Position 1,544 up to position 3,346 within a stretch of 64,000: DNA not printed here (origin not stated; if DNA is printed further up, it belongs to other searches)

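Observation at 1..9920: ABC glycan importer transcriptionally wired to three uncharacterised envelope proteins (NHL/TPR propeller, Yip1-like, DUF5696-like)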

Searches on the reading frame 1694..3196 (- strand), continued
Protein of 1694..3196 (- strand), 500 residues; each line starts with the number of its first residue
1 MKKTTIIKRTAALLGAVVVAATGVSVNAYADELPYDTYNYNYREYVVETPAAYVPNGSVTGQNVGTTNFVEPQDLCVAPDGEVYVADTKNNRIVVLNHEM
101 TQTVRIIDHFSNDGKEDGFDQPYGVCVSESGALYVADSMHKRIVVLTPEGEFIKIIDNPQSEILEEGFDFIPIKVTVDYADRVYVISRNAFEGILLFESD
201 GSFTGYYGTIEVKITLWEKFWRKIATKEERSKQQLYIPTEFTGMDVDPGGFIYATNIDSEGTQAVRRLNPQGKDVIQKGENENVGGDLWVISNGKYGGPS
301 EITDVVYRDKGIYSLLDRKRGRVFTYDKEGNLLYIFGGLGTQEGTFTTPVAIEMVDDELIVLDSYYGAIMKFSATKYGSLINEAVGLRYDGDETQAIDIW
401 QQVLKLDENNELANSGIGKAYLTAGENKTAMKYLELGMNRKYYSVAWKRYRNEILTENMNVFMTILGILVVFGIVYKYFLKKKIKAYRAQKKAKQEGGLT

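Call 26: search_protein_families(library=pfam, proteins=[P0121, L005:12577-13497:+, L005:13513-14502:+, L005:14553-16406:+, L005:16450-17895:+, L005:17966-18601:+, L005:18649-19665:+, L005:840-2312:+], max_evalue=0.01)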
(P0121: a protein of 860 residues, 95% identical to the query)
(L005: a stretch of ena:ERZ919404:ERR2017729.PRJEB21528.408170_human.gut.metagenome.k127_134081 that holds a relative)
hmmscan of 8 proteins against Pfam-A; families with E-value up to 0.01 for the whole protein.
P0121 (860 aa): 1 family
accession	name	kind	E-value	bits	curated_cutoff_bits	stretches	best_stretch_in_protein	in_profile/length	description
PF18952.6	DUF5696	-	1.4e-194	648.6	25.6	1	241-852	6-612/612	Family of unknown function (DUF5696)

L005:12577-13497:+ (306 aa): 1 family
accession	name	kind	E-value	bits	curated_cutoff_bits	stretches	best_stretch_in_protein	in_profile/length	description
PF00528.27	BPD_transp_1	-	4.3e-11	43.3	26.4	1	194-293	62-165/184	Binding-protein-dependent transport system inner membrane component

L005:13513-14502:+ (329 aa): 1 family
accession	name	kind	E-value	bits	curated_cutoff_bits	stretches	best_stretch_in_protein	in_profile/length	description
PF00528.27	BPD_transp_1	-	3.9e-16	59.8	26.4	1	125-321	3-181/184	Binding-protein-dependent transport system inner membrane component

L005:14553-16406:+ (617 aa): 4 families
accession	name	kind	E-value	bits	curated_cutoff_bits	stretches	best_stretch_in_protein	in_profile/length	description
PF18259.7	CBM65_1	-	9.9e-75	248.4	25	3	506-610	3-113/113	Carbohydrate binding module 65 domain 1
PF13730.12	HTH_36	-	7.1e-06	26.2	25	0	448-470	21-42/55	Helix-turn-helix domain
PF25703.1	AcrF31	-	3.3e-05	24.3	27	0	575-604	3-28/52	Anti-CRISPR protein F31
PF24089.1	DUF7374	-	0.0057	16.9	27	0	282-314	51-83/106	Family of unknown function (DUF7374)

L005:16450-17895:+ (481 aa): 2 families
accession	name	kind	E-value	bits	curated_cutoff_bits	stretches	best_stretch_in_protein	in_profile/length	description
PF01547.30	SBP_bac_1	-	5.3e-18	66.5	26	1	110-392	18-293/307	Bacterial extracellular solute-binding protein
PF21827.1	New_glue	-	0.00075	19.6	31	1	7-67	4-67/94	New glue protein family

L005:17966-18601:+ (211 aa): 1 family
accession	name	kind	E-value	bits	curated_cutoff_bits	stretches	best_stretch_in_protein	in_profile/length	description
PF04854.19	DUF624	-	1.3e-12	48.2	24.2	1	19-90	2-77/77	Protein of unknown function, DUF624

L005:18649-19665:+ (338 aa): 3 families
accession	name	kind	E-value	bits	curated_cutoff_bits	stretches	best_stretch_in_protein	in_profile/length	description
PF13377.12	Peripla_BP_3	-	6e-27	95.2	26.5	1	169-315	2-156/167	Periplasmic binding protein-like domain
PF00532.27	Peripla_BP_1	-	1.9e-16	60.8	22.2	1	58-272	4-226/281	Periplasmic binding proteins and sugar binding domain of LacI family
PF00356.27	LacI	-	1.3e-10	41.3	27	1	1-43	2-44/46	Bacterial regulatory proteins, lacI family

L005:840-2312:+ (490 aa): 2 families
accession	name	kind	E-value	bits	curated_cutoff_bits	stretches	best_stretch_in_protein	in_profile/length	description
PF02156.21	Glyco_hydro_26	-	2.3e-64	218.1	20.2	1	165-476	2-311/311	Glycosyl hydrolase family 26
PF16990.11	CBM_35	-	8e-12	46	28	1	53-147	23-118/121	Carbohydrate binding module (family 35)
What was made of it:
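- On GH129 / GH101-type glycoside hydrolase (for DUF5696): Call 26: Pfam finds only DUF5696.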

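Call 27: search_protein_representatives(protein=window:1694-3196:-)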
Query: 500 residues. Proteins with E-value up to 0.001 (for the whole library): 44217; up to 1e-10: 13752; up to 1e-30: 1852. The best 150 are listed.
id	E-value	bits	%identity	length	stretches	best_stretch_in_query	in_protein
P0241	2.5e-187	640.0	61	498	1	16-489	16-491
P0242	1.1e-180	618.1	51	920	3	142-491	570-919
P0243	1.3e-166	571.7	53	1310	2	132-488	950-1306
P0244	5.4e-163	559.8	57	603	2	147-472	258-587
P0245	3.6e-148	510.9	54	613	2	119-487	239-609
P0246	2.0e-144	498.5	51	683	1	12-484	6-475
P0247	5.0e-131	454.4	35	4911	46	66-144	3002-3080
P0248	7.7e-126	437.2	45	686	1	11-485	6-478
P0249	7.4e-122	424.1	43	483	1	7-484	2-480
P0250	1.5e-121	423.1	49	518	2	155-481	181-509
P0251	5.6e-121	421.2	56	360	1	135-478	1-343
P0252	8.4e-120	417.3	45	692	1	19-482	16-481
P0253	2.4e-119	415.8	43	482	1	28-483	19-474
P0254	1.5e-118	413.2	43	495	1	5-481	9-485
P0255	2.0e-116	406.2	43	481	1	27-496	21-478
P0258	5.0e-112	391.7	42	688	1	9-475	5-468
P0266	3.2e-102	359.3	40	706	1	12-488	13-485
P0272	3.3e-98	346.1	42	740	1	8-469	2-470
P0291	3.1e-92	326.4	37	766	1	12-478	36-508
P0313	3.3e-88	313.1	38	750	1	14-466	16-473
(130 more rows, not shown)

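Call 28: search_protein_families(library=pfam, proteins=[P0246, P0248, P0252, P0258, P0266, P0272, P0291, P0313, P0242, P0243], max_evalue=0.001)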
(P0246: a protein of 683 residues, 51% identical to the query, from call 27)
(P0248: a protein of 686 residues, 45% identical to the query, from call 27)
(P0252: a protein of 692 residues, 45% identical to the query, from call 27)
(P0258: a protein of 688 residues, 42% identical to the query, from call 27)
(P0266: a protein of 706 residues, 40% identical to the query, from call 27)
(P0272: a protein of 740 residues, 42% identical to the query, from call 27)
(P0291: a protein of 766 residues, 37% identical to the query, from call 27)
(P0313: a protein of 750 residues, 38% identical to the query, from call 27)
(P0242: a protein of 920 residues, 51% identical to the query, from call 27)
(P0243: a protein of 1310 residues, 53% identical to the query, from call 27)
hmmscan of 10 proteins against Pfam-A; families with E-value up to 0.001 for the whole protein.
P0246 (683 aa): 2 families
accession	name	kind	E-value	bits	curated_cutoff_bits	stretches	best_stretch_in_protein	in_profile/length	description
PF04893.22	Yip1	-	3.6e-15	56.7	28.6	1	488-656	2-171/173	Yip1 domain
PF01436.27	NHL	-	2.9e-10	40.1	20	1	114-137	4-27/28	NHL repeat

P0248 (686 aa): 2 families
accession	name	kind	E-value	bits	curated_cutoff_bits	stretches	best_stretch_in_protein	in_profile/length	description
PF04893.22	Yip1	-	8e-07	29.5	28.6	1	493-661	3-170/173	Yip1 domain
PF01436.27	NHL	-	1.2e-06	28.7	20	0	62-87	1-27/28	NHL repeat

P0252 (692 aa): 4 families
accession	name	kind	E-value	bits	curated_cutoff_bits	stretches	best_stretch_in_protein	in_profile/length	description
PF04893.22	Yip1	-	1.6e-17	64.4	28.6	1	498-666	3-171/173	Yip1 domain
PF01436.27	NHL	-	4.7e-15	55.2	20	1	63-89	1-27/28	NHL repeat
PF25021.1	TEN_NHL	-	0.0003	20.3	27.1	0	111-136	328-353/357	Teneurin NHL domain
PF08450.18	SGL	-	0.00045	20.3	26.3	0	72-164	142-233/246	SMP-30/Gluconolactonase/LRE-like region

P0258 (688 aa): 4 families
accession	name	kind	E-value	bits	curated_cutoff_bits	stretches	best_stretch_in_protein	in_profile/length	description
PF04893.22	Yip1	-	6.4e-18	65.7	28.6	1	489-659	1-171/173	Yip1 domain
PF01436.27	NHL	-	7.2e-14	51.5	20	1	63-89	1-27/28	NHL repeat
PF13414.12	TPR_11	-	5.8e-05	23.1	26.8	0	380-413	3-36/42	TPR repeat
PF00515.34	TPR_1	-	0.00031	20.9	27.8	0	378-403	8-33/34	Tetratricopeptide repeat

P0266 (706 aa): 3 families
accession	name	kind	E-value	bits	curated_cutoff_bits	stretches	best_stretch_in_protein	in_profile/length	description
PF01436.27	NHL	-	1.8e-12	47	20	1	115-141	1-27/28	NHL repeat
PF04893.22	Yip1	-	1.2e-11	45.2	28.6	1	513-679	4-169/173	Yip1 domain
PF13432.12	TPR_16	-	0.00034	21.5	32.7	1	385-437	3-55/65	Tetratricopeptide repeat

P0272 (740 aa): 3 families
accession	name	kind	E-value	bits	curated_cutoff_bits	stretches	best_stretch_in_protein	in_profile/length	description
PF01436.27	NHL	-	3.5e-10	39.8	20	0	60-86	1-27/28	NHL repeat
PF02518.31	HATPase_c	-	7e-10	39.8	26.4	1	628-739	7-109/111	Histidine kinase-, DNA gyrase B-, and HSP90-like ATPase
PF06580.19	His_kinase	-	1.5e-08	35.2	25.2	1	544-610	14-80/81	Histidine kinase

P0291 (766 aa): 6 families
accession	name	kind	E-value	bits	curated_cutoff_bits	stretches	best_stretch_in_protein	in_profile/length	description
PF04893.22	Yip1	-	5e-14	53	28.6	1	571-740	2-171/173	Yip1 domain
PF01436.27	NHL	-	1.6e-11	44.1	20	1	140-166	1-27/28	NHL repeat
PF07719.23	TPR_2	-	2.5e-07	30.7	27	0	442-464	3-25/34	Tetratricopeptide repeat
PF13432.12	TPR_16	-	4.2e-07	30.7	32.7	1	413-464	4-55/65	Tetratricopeptide repeat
PF13414.12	TPR_11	-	0.00047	20.2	26.8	1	416-454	4-42/42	TPR repeat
PF08450.18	SGL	-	0.00091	19.3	26.3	0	100-181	142-224/246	SMP-30/Gluconolactonase/LRE-like region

P0313 (750 aa): 4 families
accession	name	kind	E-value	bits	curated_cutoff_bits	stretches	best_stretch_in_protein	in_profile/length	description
PF01436.27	NHL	-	9.1e-19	66.9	20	2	117-143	1-27/28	NHL repeat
PF04893.22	Yip1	-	3.1e-16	60.2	28.6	1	552-721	2-172/173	Yip1 domain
PF25021.1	TEN_NHL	-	8.6e-05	22.1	27.1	0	116-149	140-171/357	Teneurin NHL domain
PF08450.18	SGL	-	0.00048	20.2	26.3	1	74-157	139-223/246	SMP-30/Gluconolactonase/LRE-like region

P0242 (920 aa): 5 families
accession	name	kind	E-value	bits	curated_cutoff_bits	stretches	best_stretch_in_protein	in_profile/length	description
PF01436.27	NHL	-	3.8e-20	71.3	20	2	70-96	1-27/28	NHL repeat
PF08450.18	SGL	-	1.2e-09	38.6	26.3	1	76-162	139-225/246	SMP-30/Gluconolactonase/LRE-like region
PF25021.1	TEN_NHL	-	1.5e-07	31.1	27.1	0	73-95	332-354/357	Teneurin NHL domain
PF13449.12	Phytase-like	-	5.8e-05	23.6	27.6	0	125-185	72-132/284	Esterase-like activity of phytase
PF14559.12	TPR_19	-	0.00011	22.9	25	1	819-867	5-53/68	Tetratricopeptide repeat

P0243 (1310 aa): 4 families
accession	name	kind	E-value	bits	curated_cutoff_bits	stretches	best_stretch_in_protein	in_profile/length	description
PF01436.27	NHL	-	8.6e-12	44.9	20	1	71-97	1-27/28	NHL repeat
PF25021.1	TEN_NHL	-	1e-08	35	27.1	0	120-161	140-179/357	Teneurin NHL domain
PF08450.18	SGL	-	5.5e-06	26.6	26.3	0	85-169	148-231/246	SMP-30/Gluconolactonase/LRE-like region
PF14559.12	TPR_19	-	2.3e-05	25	25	1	1209-1256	5-52/68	Tetratricopeptide repeat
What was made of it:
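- Call 28: P0272 has the same NHL/TPR ectodomain and TM fused to a YesM-type histidine kinase (PF06580 plus HATPase_c).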

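Call 33: find_related_loci(query=A3, collection=genome_contigs, flank=10000)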
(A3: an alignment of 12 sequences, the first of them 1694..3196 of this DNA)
Query A3 (500 aa) in genome_contigs; peptide patterns used: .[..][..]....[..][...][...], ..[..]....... (x = any residue, [..] = any of these).
599 stretches matched a pattern (row limit reached: there are more); 591 encode a relative of the query (tblastn E <= 1e-3); the best 80 are kept; 80 distinct loci.
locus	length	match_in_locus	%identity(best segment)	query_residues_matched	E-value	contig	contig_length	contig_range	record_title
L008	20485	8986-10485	98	1-500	0e+0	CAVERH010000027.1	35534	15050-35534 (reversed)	bacterium isolate H07676-L1_cleanbin_000011 genome assembly, contig: Spades_H07676-L1_contig_857, whole genome shotgun s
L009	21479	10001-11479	97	8-500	0e+0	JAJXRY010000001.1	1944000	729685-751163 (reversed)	MAG: Lachnospiraceae bacterium isolate nC27_bin.130.fa contig_5031, whole genome shotgun sequence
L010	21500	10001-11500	80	1-500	0e+0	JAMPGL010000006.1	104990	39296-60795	MAG: Lachnospiraceae bacterium isolate NALB_7863_6 Scaffold_#6__SCF_006___104990_bp, whole genome shotgun sequence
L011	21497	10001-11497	80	1-499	0e+0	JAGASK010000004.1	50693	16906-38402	MAG: Lachnospiraceae bacterium isolate RGIG8731 Water_deer_Colon-4__c16317, whole genome shotgun sequence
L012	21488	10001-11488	79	1-500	0e+0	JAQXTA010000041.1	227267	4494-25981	MAG: Lachnospiraceae bacterium isolate SUG1497 k141_7555042, whole genome shotgun sequence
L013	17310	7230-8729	78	1-500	0e+0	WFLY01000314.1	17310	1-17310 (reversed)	MAG: Bacillota bacterium isolate MAG234 MERGED_204579, whole genome shotgun sequence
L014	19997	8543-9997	80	1-485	0e+0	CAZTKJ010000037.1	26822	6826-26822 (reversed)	MAG TPA_asm: uncultured Lachnospiraceae bacterium isolate SRP199465_co1_205 genome assembly, contig: NODE_4450_length_26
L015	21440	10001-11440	80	1-480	0e+0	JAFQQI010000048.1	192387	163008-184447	MAG: Lachnospiraceae bacterium isolate RGIG2054 Goat_Colon-2__c228901, whole genome shotgun sequence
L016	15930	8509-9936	78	1-476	0e+0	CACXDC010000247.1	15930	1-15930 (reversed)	MAG: uncultured Lachnospiraceae bacterium isolate RUG11155 genome assembly, contig: RUG11155_asm_247, whole genome shotg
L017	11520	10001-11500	75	1-500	0e+0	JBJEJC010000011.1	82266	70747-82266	MAG: Roseburia sp. isolate PUUB56_bin.005 NODE_114_length_82266_cov_7.993869, whole genome shotgun sequence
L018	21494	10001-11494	74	1-499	0e+0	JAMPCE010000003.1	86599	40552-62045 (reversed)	MAG: bacterium isolate NALB_7821a_3 Scaffold_#3__SCF_003___86599_bp, whole genome shotgun sequence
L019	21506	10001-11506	72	1-500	0e+0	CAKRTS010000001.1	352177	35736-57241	MAG: uncultured Acetatifactor sp. isolate REFINED_METABAT215_TOP10_CONTIGS_1500_ASSEMBLY_K77_MERGED__Hadza_PheChl_Fiber-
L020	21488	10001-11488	72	2-499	0e+0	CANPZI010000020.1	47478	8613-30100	MAG: uncultured Lachnospiraceae bacterium isolate Lapin-002__bin54 genome assembly, contig: Lapin-002__NODE_963_length_4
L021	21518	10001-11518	71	1-500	0e+0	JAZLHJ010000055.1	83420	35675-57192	MAG: Lachnospiraceae bacterium isolate T1900044981_TA20190043.MAGScoT_cleanbin_000018 SGB_4136_k141_458645, whole genome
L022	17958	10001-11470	74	8-499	0e+0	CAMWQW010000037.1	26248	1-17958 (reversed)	MAG TPA_asm: uncultured Lachnospiraceae bacterium isolate SRR14411251_bin.11_metawrap_v1.3_MAG genome assembly, contig:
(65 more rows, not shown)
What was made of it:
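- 1694..3196 (-): Type-I membrane protein: signal peptide, six-bladed NHL propeller (38-374), TPR-like helices (376-457) and a C-terminal TM helix (459-496) with a basic tail. Family signatures are LYIPTEF and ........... Call 33: signature patterns.
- Call 33: at least 591 species genomes hold a relative.
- Tried and rejected: It was repeated with 12 sequences (call 33).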

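Call 36: predict_structure(alignment_id=A1)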
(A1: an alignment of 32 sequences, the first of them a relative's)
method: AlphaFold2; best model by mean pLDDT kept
length: 860 residues; sequences in the alignment: 32
mean_pLDDT: 67.2   pTM: 0.64
mean pLDDT of the five models: 67.2, 65.1, 62.8, 61.8, 59.3
residues with pLDDT >= 90: 146; 70-90: 333; 50-70: 149; < 50: 232
segments of 3 or more residues with pLDDT < 50: 1-3, 29-43, 309-314, 317-355, 381-387, 400-421, 526-534, 568-627, 648-672, 690-715, 770-781, 858-860
pLDDT, mean of each block of 10 residues (from residue 1): 57 80 60 33 64 85 91 92 89 82 70 81 72 84 89 91 76 91 92 92 86 85 90 84 76 83 90 87 77 62 53 46 33 35 38 49 68 56 47 64 27 31 66 81 79 69 72 77 54 80 95 89 57 61 88 93 65 29 27 25 29 30 44 78 64 28 36 60 71 31 26 46 73 67 80 86 73 42 79 92 87 82 91 90 84 66
secondary structure, 60 per line:
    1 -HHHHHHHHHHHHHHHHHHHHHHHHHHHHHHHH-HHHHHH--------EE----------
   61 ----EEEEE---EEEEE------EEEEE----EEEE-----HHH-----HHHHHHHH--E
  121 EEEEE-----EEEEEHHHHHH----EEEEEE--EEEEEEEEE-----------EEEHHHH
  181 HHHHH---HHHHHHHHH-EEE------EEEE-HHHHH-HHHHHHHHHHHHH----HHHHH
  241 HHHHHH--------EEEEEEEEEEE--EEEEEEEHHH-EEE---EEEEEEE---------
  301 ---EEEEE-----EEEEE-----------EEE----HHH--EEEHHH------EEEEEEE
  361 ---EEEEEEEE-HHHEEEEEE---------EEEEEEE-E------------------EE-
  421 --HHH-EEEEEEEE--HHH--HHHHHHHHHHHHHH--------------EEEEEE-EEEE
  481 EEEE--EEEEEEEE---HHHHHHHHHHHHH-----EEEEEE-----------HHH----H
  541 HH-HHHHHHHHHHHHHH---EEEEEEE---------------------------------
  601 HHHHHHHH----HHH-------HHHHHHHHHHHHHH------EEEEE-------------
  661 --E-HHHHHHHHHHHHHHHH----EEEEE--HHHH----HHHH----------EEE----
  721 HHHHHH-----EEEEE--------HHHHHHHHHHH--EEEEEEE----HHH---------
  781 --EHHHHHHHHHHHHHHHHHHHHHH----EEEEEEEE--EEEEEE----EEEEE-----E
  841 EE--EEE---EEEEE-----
elements in order (helices of 4 or more, strands of 3 or more residues): H2-33 H35-40 E65-69 E73-77 E84-88 E93-96 H110-117 E120-125 E131-135 H136-141 E146-151 E154-162 E174-176 H177-185 H189-197 E199-201 E208-211 H213-217 H219-231 H236-246 E255-265 E268-274 E279-281 E285-291 E304-308 E314-318 E330-332 E342-344 E354-360 E364-371 E376-381 E391-397 E427-434 H442-455 E470-475 E477-484 E487-494 H498-510 E516-521 H544-557 E561-567 H601-608 H623-636 E643-647 H665-680 E685-689 H692-695 H700-703 E714-716 H721-726 E732-736 H745-755 E758-764 H784-805 E810-817 E820-825 E830-834 E840-842 E845-847 E851-855
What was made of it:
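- On GH129 / GH101-type glycoside hydrolase (for DUF5696): The model is of moderate quality (call 36, pLDDT 67).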

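Call 40: fold_search(model_id=the predicted structure, library=pdb)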
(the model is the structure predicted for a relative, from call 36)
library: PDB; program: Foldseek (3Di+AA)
matches with E <= 10: 1050; with E <= 0.001: 152
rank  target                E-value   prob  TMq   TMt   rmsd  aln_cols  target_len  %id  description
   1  5opq_A                2.5e-22  1.00  0.52  0.66   8.3       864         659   12  A 3,6-anhydro-D-galactosidase produced by Zobellia galactanivorans. This is an exo-lytic enzyme that hydrolyzes termin (released 2017-11-29)
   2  5opq_D                2.3e-21  1.00  0.53  0.67   8.2       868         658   12  A 3,6-anhydro-D-galactosidase produced by Zobellia galactanivorans. This is an exo-lytic enzyme that hydrolyzes termin (released 2017-11-29)
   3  8rzk_A                2.7e-21  1.00  0.52  0.65   8.4       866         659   12  The Michaelis complex of ZgGH129 D486N from Zobellia galactanivorans with neo-b/k-oligo-carrageenan tetrasaccharide (b (released 2024-07-31)
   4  5wzn_A                2.9e-17  1.00  0.49  0.65   9.1       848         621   13  Alpha-N-acetylgalactosaminidase NagBb from Bifidobacterium bifidum - GalNAc complex (released 2017-06-07)
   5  5wzq_A                3.0e-17  1.00  0.48  0.65   8.8       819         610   14  Alpha-N-acetylgalactosaminidase NagBb from Bifidobacterium bifidum - quadruple mutant (released 2017-06-07)
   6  5wzp_A                8.8e-17  1.00  0.47  0.63   8.8       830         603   12  Alpha-N-acetylgalactosaminidase NagBb from Bifidobacterium bifidum - ligand free (released 2017-06-07)
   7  5wzq_B                9.2e-17  1.00  0.49  0.66   8.6       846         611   13  Alpha-N-acetylgalactosaminidase NagBb from Bifidobacterium bifidum - quadruple mutant (released 2017-06-07)
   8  5wzp_B                2.1e-16  1.00  0.46  0.63   8.9       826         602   13  Alpha-N-acetylgalactosaminidase NagBb from Bifidobacterium bifidum - ligand free (released 2017-06-07)
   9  5wzr_B                2.3e-16  1.00  0.48  0.63   9.1       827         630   13  Alpha-N-acetylgalactosaminidase NagBb from Bifidobacterium bifidum - Gal-NHAc-DNJ complex (released 2017-06-07)
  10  5wzr_A                3.3e-16  1.00  0.49  0.64   9.2       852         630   12  Alpha-N-acetylgalactosaminidase NagBb from Bifidobacterium bifidum - Gal-NHAc-DNJ complex (released 2017-06-07)
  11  5wzn_B                1.5e-15  1.00  0.49  0.65   9.0       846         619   13  Alpha-N-acetylgalactosaminidase NagBb from Bifidobacterium bifidum - GalNAc complex (released 2017-06-07)
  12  6qev_B                1.7e-12  1.00  0.38  0.26  11.4       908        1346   10  EngBF DARPin Fusion 4b B6 (released 2019-11-06)
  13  6sh9_B                2.5e-12  1.00  0.36  0.25  12.7       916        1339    9  EngBF DARPin Fusion 4b D12 (released 2019-11-06)
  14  6qfk_A                3.9e-12  1.00  0.37  0.26  11.5       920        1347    9  EngBF DARPin Fusion 4b G10 (released 2019-11-06)
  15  5a59_A                6.4e-12  1.00  0.38  0.31  11.8       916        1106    8  The structure of GH101 E796Q mutant from Streptococcus pneumoniae TIGR4 in complex with T-antigen (released 2015-09-02)
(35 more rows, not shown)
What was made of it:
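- On GH129 / GH101-type glycoside hydrolase (for DUF5696): Call 40: 5opq E 2.5e-22 with TMt 0.66; 5wzn E 2.9e-17.
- Closest known: GH129 / GH101 / clan GH-D-like glycosidases. Same: The overall three-domain architecture and fold of the DUF5696 model: beta-sandwich, (beta/alpha)8 barrel, beta-sandwich (call 40, E 2.5e-22 to 1e-8).
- Calls 36, 40: GH129 matches 5opq (E 2.5e-22, TMt 0.66) and 5wzn (3e-17), followed by GH101, GH36, GH31 and GH97. Every top structural neighbour is an active glycosidase (call 40).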
